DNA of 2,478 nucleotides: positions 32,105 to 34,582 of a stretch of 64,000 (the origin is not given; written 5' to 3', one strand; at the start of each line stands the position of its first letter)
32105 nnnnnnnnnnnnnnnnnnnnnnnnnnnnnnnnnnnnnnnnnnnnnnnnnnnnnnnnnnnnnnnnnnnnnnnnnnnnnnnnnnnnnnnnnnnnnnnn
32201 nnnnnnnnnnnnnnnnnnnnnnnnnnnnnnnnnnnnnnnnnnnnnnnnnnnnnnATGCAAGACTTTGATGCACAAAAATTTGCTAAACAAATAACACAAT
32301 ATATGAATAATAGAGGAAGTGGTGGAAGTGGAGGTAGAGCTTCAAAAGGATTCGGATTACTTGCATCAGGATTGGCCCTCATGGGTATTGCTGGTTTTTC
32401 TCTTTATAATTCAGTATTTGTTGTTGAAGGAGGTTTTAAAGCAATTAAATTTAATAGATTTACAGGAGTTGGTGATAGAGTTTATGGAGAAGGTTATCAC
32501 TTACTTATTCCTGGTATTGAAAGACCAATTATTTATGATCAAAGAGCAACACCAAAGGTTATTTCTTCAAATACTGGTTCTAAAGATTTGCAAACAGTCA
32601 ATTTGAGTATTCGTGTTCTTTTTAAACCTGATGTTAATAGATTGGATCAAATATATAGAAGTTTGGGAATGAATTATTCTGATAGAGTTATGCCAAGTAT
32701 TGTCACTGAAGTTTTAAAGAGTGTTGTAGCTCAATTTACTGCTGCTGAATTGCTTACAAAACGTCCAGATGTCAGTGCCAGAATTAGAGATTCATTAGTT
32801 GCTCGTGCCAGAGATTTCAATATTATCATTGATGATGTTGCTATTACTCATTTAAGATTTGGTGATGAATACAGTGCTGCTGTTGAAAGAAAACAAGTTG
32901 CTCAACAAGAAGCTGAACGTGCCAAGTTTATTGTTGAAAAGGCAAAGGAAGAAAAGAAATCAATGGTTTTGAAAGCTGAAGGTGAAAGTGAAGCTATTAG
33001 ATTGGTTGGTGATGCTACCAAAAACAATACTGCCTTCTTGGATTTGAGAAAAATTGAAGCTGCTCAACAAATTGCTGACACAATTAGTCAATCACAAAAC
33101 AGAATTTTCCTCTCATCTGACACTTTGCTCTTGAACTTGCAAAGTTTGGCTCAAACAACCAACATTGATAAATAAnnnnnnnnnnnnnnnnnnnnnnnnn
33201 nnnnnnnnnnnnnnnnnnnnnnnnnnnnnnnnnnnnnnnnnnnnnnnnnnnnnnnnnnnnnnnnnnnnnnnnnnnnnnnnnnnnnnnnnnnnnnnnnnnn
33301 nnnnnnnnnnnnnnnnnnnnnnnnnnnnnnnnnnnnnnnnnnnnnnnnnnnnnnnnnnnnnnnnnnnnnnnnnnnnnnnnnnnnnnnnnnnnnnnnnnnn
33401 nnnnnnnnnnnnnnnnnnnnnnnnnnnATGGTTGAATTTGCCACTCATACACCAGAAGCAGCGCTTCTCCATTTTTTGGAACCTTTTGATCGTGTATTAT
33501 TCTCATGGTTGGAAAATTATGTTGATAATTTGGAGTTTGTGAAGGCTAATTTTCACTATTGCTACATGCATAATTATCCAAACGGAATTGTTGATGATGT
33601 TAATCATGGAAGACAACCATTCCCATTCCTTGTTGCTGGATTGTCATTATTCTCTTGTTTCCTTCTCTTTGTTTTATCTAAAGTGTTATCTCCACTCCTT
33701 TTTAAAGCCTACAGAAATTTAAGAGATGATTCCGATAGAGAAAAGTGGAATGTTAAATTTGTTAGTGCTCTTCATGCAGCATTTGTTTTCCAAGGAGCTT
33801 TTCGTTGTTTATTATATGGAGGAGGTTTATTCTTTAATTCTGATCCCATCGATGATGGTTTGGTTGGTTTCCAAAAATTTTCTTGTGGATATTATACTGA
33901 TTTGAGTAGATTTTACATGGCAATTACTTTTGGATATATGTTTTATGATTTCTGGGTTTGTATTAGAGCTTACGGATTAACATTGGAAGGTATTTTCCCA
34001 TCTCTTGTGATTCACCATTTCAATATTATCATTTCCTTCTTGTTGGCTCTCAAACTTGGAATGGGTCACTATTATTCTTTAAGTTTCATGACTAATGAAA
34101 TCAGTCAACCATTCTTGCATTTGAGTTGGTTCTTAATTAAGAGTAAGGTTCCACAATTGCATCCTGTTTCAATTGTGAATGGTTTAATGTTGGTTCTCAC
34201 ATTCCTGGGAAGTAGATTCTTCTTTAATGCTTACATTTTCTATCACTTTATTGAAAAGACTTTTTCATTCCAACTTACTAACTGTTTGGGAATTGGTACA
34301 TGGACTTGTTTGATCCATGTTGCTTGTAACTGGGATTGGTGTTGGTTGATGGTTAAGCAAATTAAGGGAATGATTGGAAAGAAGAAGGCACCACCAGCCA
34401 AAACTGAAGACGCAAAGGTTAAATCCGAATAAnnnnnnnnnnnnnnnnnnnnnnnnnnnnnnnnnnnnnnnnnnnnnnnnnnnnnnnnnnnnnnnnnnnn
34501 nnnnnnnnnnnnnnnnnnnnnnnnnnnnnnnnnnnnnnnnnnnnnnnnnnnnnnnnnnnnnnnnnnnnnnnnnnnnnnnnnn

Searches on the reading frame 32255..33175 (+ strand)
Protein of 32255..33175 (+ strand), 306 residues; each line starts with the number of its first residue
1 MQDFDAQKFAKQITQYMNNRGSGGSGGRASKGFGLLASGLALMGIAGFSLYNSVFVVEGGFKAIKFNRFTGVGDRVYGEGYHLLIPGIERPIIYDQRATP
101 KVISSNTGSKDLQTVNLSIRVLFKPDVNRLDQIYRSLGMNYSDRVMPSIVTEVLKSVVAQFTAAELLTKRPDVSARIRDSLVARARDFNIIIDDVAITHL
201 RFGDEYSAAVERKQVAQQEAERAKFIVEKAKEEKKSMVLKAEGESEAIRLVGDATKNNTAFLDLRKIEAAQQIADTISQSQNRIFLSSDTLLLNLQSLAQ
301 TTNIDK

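Call 3: search_protein_families(library=pfam, proteins=[window:32255-33175:+], max_evalue=1)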
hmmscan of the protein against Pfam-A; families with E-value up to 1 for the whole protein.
window:32255-33175:+ (306 aa): 2 families
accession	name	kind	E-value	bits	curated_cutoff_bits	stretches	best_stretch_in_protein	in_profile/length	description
PF01145.31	Band_7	-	4.5e-28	98.9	23.6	1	56-232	2-174/176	SPFH domain / Band 7 family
PF19880.4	DUF6353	-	0.12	12.3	25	1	205-298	111-207/253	Family of unknown function (DUF6353)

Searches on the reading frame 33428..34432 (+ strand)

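Call 3: search_protein_families(library=pfam, proteins=[window:33428-34432:+], max_evalue=1)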
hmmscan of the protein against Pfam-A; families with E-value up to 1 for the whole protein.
window:33428-34432:+ (334 aa): 2 families
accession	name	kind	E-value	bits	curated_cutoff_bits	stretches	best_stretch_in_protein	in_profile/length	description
PF03798.21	TRAM_LAG1_CLN8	-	7.3e-17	62.4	24.6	1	106-310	1-198/198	TLC domain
PF04238.17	DUF420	-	0.0068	17.1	30.5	1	218-283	4-63/130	Protein of unknown function (DUF420)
